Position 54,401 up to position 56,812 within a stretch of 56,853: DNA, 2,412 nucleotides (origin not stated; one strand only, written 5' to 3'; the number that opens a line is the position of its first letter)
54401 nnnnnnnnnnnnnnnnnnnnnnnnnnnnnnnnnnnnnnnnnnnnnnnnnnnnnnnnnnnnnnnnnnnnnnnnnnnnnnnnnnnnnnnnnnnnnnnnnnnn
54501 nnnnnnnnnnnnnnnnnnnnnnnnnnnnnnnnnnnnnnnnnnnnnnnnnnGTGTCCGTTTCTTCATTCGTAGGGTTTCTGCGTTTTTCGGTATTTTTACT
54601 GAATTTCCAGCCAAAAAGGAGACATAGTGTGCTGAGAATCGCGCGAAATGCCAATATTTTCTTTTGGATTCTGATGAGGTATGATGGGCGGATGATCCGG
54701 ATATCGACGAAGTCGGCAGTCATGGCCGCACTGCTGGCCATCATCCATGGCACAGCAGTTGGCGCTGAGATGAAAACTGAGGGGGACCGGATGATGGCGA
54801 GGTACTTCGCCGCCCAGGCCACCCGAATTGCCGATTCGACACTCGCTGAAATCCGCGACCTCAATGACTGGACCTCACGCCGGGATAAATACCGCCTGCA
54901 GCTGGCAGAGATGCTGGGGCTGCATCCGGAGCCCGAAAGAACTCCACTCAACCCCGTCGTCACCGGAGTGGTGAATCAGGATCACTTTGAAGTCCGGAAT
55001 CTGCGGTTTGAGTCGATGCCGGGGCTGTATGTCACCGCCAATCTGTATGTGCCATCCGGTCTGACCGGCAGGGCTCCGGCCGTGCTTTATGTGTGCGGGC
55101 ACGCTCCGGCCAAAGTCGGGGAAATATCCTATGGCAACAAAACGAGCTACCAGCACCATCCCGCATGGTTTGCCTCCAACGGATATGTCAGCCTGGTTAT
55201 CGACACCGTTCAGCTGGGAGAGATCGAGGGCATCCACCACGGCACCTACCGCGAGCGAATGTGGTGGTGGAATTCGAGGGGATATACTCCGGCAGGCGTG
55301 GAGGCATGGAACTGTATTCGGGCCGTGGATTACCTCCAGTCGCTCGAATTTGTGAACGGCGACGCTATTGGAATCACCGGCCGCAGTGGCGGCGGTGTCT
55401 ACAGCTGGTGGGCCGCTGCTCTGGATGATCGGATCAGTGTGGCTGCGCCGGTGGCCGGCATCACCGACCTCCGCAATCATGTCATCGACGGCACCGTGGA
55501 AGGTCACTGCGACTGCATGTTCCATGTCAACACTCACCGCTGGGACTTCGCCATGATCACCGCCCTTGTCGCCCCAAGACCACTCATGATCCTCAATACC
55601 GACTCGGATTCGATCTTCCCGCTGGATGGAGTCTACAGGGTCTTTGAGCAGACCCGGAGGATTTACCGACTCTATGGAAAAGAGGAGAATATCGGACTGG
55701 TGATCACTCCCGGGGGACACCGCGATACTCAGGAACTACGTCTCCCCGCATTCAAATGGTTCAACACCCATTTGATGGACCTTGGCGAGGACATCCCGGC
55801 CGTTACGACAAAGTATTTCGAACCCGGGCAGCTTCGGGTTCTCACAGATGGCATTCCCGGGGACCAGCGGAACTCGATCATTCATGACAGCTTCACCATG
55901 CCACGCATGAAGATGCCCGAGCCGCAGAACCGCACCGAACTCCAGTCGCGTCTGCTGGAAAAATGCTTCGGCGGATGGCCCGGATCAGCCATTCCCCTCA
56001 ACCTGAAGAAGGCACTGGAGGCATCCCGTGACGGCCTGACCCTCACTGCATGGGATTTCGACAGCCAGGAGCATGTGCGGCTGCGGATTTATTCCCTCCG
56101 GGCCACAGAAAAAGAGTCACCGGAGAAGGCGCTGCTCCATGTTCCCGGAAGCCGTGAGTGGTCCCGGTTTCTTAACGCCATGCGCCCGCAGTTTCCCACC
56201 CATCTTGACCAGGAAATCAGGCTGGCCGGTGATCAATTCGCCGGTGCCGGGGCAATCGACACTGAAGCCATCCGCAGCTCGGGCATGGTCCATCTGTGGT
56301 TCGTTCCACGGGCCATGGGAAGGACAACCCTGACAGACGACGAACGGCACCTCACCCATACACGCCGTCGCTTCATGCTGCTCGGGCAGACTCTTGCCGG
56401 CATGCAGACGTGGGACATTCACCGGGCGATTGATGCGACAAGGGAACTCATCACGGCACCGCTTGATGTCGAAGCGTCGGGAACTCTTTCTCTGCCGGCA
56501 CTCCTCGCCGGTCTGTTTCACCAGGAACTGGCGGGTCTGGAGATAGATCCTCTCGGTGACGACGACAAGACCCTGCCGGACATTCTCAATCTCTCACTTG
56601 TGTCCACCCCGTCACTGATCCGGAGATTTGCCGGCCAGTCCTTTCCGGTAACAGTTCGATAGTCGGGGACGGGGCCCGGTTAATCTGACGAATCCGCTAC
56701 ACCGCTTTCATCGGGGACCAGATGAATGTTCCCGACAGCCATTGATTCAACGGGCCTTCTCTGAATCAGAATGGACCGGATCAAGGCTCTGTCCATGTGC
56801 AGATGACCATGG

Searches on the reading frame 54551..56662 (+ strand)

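Call 60: search_protein_families(library=pfam, proteins=[window:54551-56662:+], max_evalue=0.00001)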
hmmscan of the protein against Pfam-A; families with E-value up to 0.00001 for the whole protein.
window:54551-56662:+ (703 aa): 3 families
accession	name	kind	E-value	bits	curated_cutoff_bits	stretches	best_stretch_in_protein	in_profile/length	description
PF00326.27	Peptidase_S9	-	1.5e-08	34.8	22.6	1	240-368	32-170/213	Prolyl oligopeptidase family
PF22244.2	GCE_fung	-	9.4e-08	32.6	27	0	252-301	84-135/231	Glucuronyl esterase, fungi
PF12715.13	Abhydrolase_7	-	3.9e-06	26.8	21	0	105-232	46-180/388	Abhydrolase family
